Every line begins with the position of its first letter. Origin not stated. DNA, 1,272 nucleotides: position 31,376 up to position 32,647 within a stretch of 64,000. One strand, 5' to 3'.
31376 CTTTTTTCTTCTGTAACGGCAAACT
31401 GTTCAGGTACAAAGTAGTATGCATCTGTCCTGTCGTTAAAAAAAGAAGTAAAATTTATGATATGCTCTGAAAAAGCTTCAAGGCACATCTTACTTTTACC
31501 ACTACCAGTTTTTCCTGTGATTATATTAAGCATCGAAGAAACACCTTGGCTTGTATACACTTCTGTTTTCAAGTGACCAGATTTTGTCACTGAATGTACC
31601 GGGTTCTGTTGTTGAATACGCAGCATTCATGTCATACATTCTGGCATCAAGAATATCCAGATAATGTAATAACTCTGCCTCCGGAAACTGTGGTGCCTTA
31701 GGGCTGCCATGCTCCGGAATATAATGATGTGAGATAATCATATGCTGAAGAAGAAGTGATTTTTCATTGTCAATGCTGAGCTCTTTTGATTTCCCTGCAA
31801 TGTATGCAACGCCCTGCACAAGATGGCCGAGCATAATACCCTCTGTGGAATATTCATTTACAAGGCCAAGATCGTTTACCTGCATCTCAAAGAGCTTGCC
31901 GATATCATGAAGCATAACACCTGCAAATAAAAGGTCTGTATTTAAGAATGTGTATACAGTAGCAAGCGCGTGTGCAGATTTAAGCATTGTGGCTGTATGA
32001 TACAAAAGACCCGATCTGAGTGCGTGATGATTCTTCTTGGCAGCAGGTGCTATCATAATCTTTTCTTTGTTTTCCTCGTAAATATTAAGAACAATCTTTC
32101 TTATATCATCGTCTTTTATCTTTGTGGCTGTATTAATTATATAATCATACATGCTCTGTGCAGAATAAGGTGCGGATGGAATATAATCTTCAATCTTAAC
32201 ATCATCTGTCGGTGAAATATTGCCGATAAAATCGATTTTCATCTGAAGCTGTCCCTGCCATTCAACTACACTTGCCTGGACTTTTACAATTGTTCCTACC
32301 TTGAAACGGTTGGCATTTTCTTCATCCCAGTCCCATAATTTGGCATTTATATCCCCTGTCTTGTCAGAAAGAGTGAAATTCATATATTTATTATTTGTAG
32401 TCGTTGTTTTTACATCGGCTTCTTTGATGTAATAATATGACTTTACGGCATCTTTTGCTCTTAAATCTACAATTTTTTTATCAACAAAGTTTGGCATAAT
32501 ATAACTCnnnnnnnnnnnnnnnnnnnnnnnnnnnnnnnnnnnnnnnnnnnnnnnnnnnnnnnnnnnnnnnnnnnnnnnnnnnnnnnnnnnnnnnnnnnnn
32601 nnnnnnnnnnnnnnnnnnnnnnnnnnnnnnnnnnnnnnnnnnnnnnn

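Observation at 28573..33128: Orphan AddB-like helicase-nuclease subunit, with no AddA, co-clustered with yhaM exonuclease and recO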

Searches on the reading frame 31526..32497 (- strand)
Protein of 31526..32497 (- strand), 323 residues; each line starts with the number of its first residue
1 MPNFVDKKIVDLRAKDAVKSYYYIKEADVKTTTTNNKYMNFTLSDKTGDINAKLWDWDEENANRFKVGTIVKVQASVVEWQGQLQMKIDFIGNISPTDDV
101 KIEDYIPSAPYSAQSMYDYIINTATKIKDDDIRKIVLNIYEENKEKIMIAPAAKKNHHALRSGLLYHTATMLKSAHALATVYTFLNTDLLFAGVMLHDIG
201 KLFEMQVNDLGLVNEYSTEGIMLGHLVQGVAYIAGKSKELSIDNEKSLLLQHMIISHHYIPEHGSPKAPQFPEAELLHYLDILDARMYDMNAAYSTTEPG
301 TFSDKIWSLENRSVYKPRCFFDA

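Call 3: search_protein_families(library=pfam, proteins=[window:31526-32497:-], max_evalue=0.01)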
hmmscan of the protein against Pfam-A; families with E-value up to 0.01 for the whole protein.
window:31526-32497:- (323 aa): 3 families
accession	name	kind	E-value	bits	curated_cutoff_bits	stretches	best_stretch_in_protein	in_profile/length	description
PF01336.31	tRNA_anti-codon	-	1e-10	41.8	27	1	29-91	7-72/75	OB-fold nucleic acid binding domain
PF01966.28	HD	-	1.3e-09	38.8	22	1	165-285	2-115/116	HD domain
PF07514.17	TraI_2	-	0.00011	21.8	23.9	1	121-183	23-85/324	Putative helicase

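Call 4: search_protein_families(library=ncbifam, proteins=[window:31526-32497:-], max_evalue=0.01)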
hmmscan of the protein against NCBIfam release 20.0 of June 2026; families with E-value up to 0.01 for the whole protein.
window:31526-32497:- (323 aa): 9 families
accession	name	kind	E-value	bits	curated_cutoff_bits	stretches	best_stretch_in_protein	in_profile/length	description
NF010007.0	PRK13480.1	equivalog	2.5e-86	289.6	460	1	6-318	2-311/314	3'-5' exoribonuclease YhaM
NF009030.0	PRK12366.1-1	equivalog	1e-06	27.5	1147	1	34-151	566-680/796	replication factor A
TIGR00277.1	HDIG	domain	1.4e-05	24.9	27.6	1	162-232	3-64/84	HDIG domain-containing metalloprotein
NF005551.0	PRK07211.1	equivalog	4.5e-05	22.9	575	1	35-130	196-290/485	single-stranded DNA binding protein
NF004226.0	PRK05673.1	equivalog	0.00042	18.3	1002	1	13-112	980-1069/1146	DNA polymerase III subunit alpha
NF008168.0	PRK10917.2-2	equivalog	0.0018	16.6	718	1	7-147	153-281/795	ATP-dependent DNA helicase RecG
TIGR01596.1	cas3_HD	equivalog_domain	0.002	18.2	43.45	1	165-267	2-109/178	CRISPR-associated endonuclease Cas3''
NF005049.0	PRK06461.1-3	equivalog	0.004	17.4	188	1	30-103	33-104/144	single-stranded DNA-binding protein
NF041494.1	MobH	equivalog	0.0053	15.7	200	0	121-178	21-78/340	MobH family relaxase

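Call 30: find_homologous_proteins(query=window:31526-32497:-, max_evalue=1e-30)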
Query window:31526-32497:- (323 aa): 3388 proteins with E <= 1e-30 among 4490 candidates; the best 120 are listed.
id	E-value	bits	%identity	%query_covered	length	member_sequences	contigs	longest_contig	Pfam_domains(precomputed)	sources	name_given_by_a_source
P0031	4.3e-210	714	98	100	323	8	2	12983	PF01966.29,PF01336.32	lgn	-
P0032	1.0e-191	654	87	100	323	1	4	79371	PF01966.29,PF01336.32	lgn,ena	-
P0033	3.5e-191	652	87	100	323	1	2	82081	PF01966.29,PF01336.32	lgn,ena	-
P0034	7.1e-191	651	87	100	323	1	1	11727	PF01966.29,PF01336.32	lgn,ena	-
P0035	1.4e-188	644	86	100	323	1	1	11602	PF01966.29,PF01336.32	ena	-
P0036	4.2e-188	642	86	100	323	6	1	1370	PF01966.29,PF01336.32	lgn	-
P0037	4.9e-188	642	86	100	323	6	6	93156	PF01966.29,PF01336.32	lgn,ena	-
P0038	2.7e-183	626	85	100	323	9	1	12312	PF01966.29,PF01336.32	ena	-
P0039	7.5e-147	507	66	100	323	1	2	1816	PF01966.29,PF01336.32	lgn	-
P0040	5.3e-140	484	63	99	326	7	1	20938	PF01966.29,PF01336.32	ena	-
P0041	2.3e-139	482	65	99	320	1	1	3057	PF01966.29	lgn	-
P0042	4.1e-139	481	62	99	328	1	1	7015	PF01966.29,PF01336.32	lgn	-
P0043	4.3e-139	481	63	99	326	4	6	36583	PF01966.29,PF01336.32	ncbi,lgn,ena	-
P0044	1.4e-138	480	61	100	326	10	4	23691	PF01966.29,PF01336.32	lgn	-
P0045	1.6e-138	479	61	100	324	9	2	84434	PF01966.29,PF01336.32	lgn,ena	-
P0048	9.6e-138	477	61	100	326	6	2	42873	PF01966.29,PF01336.32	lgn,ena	-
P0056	2.9e-136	472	62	99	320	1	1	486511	PF01966.29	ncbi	-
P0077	4.7e-117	409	58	97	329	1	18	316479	PF01966.29,PF01336.32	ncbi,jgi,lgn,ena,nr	ncbi:MAG: HD domain-containing protein [Ruminococcaceae bacterium]|nr:HD domain-containing protein [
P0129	5.6e-109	382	54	96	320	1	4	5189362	PF01966.29,PF01336.32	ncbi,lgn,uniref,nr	ncbi:HD domain-containing protein [Clostridium sp. FP2]|uniref:Uncharacterized protein n=1 Tax=Clost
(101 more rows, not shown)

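Call 31: find_encoding_contigs(protein=P0056, flank=9000, max_places=1)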
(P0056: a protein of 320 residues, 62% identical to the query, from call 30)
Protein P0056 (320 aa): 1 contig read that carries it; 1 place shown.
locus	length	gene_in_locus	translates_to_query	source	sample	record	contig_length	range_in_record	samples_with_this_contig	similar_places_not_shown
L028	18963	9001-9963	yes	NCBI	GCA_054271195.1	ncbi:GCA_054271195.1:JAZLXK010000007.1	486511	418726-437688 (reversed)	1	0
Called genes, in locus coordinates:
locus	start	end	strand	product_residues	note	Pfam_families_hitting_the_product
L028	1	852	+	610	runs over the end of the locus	PF06480:FtsH_ext, PF00004:AAA, PF07728:AAA_5 (faint), PF17862:AAA_lid_3, PF01434:Peptidase_M41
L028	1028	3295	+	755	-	PF23139:OB_YrrC, PF14490:HHH_RecD2, PF05970:PIF1 (weak), PF13086:AAA_11 (weak), PF13245:AAA_19, PF13604:AAA_30, PF18335:SH3_13, PF13538:UvrD_C_2, +4 more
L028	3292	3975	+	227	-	PF00156:Pribosyltran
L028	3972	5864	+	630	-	PF00005:ABC_tran, PF01637:ATPase_2 (faint), PF02367:TsaE (faint), PF02463:SMC_N (faint), PF03193:RsgA_GTPase (faint), PF12848:ABC_tran_Xtn, PF00005:ABC_tran, PF16326:ABC_tran_CTD (weak), +15 more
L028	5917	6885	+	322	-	PF01695:IstB_IS21 (weak), PF02562:PhoH, PF13245:AAA_19 (weak), PF13604:AAA_30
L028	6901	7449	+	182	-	PF02130:YbeY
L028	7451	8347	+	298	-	PF00350:Dynamin_N (weak), PF01926:MMR_HSR1, PF02421:FeoB_N, PF03193:RsgA_GTPase (faint), PF00009:GTP_EFTU, PF07650:KH_2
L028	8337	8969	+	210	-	PF11967:RecO_N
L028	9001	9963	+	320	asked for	PF01966:HD (weak)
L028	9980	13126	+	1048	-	PF21445:ADDB_N, PF12705:PDDEXK_1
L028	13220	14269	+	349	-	-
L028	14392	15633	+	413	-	PF00994:MoCF_biosynth, PF18146:CinA_KH, PF02464:CinA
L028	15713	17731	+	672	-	PF00483:NTP_transferase, PF12804:NTP_transf_3, PF25084:LbH_EIF2B, PF25087:GMPPB_C (weak)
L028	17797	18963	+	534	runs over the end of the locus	PF01554:MatE (faint), PF01943:Polysacc_synt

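Call 32: find_encoding_contigs(protein=P0077, flank=9000, max_places=1)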
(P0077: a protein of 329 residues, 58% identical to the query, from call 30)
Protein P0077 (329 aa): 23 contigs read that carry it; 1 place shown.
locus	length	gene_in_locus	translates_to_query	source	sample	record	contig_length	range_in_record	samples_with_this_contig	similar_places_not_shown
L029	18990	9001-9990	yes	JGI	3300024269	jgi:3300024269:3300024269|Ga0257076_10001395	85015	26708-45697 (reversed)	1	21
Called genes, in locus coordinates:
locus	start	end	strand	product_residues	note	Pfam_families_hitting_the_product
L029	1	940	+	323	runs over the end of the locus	PF01501:Glyco_transf_8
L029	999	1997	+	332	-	PF00365:PFK, PF01513:NAD_kinase (weak)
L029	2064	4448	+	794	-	PF00488:MutS_V, PF20297:MSSS, PF01713:Smr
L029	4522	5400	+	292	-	-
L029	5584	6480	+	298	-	-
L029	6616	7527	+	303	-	PF00071:Ras (weak), PF00350:Dynamin_N (weak), PF01926:MMR_HSR1, PF02421:FeoB_N, PF04548:AIG1 (weak), PF04670:Gtr1_RagA (weak), PF00009:GTP_EFTU, PF07650:KH_2, +4 more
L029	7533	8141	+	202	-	PF11967:RecO_N, PF02565:RecO_C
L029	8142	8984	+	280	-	PF01183:Glyco_hydro_25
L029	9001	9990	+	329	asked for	PF01336:tRNA_anti-codon, PF01966:HD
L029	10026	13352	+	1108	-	PF21445:ADDB_N, PF13361:UvrD_C (weak), PF12705:PDDEXK_1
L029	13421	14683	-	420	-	PF27998:ArabinogalactanP (faint), PF17996:CE2_N, PF00657:Lipase_GDSL (weak), PF13472:Lipase_GDSL_2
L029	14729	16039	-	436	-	PF02127:Peptidase_M18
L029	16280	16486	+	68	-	PF12797:Fer4_2 (faint), PF12837:Fer4_6 (weak), PF13237:Fer4_10, PF14697:Fer4_21 (weak), PF00037:Fer4 (weak), PF13183:Fer4_8 (faint), PF12838:Fer4_7, PF13187:Fer4_9 (weak), +2 more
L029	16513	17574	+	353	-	PF02776:TPP_enzyme_N (weak), PF01855:POR_N, PF02780:Transketolase_C (weak), PF17147:PFOR_II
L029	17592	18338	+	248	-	PF02775:TPP_enzyme_C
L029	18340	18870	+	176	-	PF01558:POR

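Call 33: find_encoding_contigs(protein=P0129, flank=9000, max_places=1)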
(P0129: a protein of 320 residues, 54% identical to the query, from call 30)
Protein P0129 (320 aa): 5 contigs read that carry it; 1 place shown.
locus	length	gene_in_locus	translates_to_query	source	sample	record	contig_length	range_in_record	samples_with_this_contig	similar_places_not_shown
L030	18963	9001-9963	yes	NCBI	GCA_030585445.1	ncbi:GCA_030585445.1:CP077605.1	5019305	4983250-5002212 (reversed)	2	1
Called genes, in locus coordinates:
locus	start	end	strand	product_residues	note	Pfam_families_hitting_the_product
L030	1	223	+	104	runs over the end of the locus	PF12643:MazG-like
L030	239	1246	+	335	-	PF09991:DUF2232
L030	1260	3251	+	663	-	PF24898:GGDEF_GdpP, PF01368:DHH, PF02272:DHHA1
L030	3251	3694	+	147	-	PF01281:Ribosomal_L9_N, PF03948:Ribosomal_L9_C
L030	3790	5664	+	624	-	PF00158:Sigma54_activat, PF01078:Mg_chelatase, PF05496:RuvB_N (weak), PF00004:AAA, PF07728:AAA_5, PF13401:AAA_22 (weak), PF05362:Lon_C, PF13541:ChlI, +2 more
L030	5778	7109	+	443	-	PF00772:DnaB, PF13481:AAA_25, PF03796:DnaB_C, PF06745:ATPase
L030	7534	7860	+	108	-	PF13240:Zn_Ribbon_1 (weak), PF05154:TM2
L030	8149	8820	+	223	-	PF14378:PAP2_3 (weak), PF01569:PAP2 (weak)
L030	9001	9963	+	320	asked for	PF01336:tRNA_anti-codon, PF01966:HD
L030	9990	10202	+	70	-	PF11213:DUF3006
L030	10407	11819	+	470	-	PF00890:FAD_binding_2 (faint), PF01134:GIDA (faint), PF01494:FAD_binding_3 (faint), PF03486:HI0933_like (faint), PF05834:Lycopene_cycl (weak), PF07992:Pyr_redox_2 (faint), PF21688:FAD-depend_C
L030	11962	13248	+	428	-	PF00709:Adenylsucc_synt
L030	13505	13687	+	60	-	PF08984:DUF1858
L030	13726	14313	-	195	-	PF12822:ECF_trnsprt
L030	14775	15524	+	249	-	PF01643:Acyl-ACP_TE, PF13279:4HBT_2 (faint), PF20791:Acyl-ACP_TE_C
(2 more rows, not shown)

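Call 63: find_encoding_contigs(protein=P0048, flank=10000, max_places=2)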
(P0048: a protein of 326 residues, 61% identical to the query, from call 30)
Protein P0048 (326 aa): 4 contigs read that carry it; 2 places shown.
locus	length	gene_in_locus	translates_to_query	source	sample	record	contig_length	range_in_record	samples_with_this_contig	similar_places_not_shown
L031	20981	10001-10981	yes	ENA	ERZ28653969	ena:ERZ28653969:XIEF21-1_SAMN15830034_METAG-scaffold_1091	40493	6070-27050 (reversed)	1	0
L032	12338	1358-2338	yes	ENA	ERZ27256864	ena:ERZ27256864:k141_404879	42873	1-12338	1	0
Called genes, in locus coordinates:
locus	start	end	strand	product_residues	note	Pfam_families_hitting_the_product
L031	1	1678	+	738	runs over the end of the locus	PF23139:OB_YrrC, PF14490:HHH_RecD2, PF13086:AAA_11 (weak), PF13604:AAA_30, PF01443:Viral_helicase1 (weak), PF13245:AAA_19, PF18335:SH3_13, PF13538:UvrD_C_2, +2 more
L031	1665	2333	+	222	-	PF18912:DZR_2 (weak), PF00156:Pribosyltran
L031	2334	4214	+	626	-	PF00005:ABC_tran, PF02463:SMC_N (faint), PF07693:KAP_NTPase (faint), PF13555:AAA_29 (faint), PF20720:nSTAND3 (faint), PF13173:AAA_14 (faint), PF12848:ABC_tran_Xtn, PF00005:ABC_tran, +1 more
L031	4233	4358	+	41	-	-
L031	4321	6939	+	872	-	PF13350:Y_phosphatase3, PF03162:Y_phosphatase2 (weak)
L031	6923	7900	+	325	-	PF02562:PhoH, PF01695:IstB_IS21 (faint), PF13245:AAA_19 (weak), PF13604:AAA_30 (weak)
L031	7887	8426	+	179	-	PF02130:YbeY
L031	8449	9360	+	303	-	PF00025:Arf (weak), PF10662:PduV-EutP, PF00009:GTP_EFTU, PF01926:MMR_HSR1, PF02421:FeoB_N, PF04548:AIG1, PF02492:cobW, PF07650:KH_2, +4 more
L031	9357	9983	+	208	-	PF11967:RecO_N, PF02565:RecO_C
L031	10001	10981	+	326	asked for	PF01336:tRNA_anti-codon (faint), PF01966:HD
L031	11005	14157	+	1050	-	PF21445:ADDB_N, PF12705:PDDEXK_1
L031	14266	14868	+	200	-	-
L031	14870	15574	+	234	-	PF04203:Sortase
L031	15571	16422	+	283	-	-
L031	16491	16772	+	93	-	PF00216:Bac_DNA_binding, PF18291:HU-HIG (weak)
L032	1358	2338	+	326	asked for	PF01336:tRNA_anti-codon (faint), PF01966:HD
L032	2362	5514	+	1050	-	PF21445:ADDB_N, PF12705:PDDEXK_1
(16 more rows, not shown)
